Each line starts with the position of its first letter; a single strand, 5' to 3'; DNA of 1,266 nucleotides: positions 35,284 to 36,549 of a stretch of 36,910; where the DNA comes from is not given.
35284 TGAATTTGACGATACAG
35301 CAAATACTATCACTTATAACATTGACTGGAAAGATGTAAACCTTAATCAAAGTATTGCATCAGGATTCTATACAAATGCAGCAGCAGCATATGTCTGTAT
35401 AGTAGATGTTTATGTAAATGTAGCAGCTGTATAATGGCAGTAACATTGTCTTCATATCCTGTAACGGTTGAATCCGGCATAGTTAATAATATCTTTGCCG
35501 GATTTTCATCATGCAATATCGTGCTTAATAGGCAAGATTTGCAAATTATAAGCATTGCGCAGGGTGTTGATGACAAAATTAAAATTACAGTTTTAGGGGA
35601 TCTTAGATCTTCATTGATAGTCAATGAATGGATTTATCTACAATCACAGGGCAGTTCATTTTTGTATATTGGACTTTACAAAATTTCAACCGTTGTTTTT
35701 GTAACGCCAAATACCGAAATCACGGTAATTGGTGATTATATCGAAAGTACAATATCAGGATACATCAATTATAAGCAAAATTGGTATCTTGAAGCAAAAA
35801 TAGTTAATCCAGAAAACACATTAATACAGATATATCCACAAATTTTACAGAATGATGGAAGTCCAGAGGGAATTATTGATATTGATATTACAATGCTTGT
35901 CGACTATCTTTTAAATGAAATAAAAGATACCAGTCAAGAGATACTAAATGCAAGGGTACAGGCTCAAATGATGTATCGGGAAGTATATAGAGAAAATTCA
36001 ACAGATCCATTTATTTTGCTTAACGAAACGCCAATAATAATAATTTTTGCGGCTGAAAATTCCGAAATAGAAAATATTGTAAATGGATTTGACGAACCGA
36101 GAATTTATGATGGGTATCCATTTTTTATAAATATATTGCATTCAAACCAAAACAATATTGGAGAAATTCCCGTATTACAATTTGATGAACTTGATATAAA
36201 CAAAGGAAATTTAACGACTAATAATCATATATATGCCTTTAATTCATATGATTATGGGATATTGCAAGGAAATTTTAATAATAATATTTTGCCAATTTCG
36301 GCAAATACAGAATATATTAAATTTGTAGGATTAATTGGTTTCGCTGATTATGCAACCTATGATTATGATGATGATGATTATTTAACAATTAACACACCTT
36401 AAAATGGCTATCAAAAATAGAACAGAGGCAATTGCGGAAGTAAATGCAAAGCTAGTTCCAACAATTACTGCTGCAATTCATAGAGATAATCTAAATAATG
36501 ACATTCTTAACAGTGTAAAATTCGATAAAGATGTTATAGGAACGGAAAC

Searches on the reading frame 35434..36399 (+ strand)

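Call 12: search_protein_families(library=pfam, proteins=[window:35434-36399:+], max_evalue=0.1)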
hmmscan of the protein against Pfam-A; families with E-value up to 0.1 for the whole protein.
window:35434-36399:+ (322 aa): 0 families

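Call 13: search_protein_families(library=phrogs, proteins=[window:35434-36399:+], max_evalue=0.1)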
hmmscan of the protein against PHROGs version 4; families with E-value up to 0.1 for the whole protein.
window:35434-36399:+ (322 aa): 1 family
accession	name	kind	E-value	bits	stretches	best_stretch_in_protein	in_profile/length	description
phrog_7841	-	unknown function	0.095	12.7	0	133-170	443-481/489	-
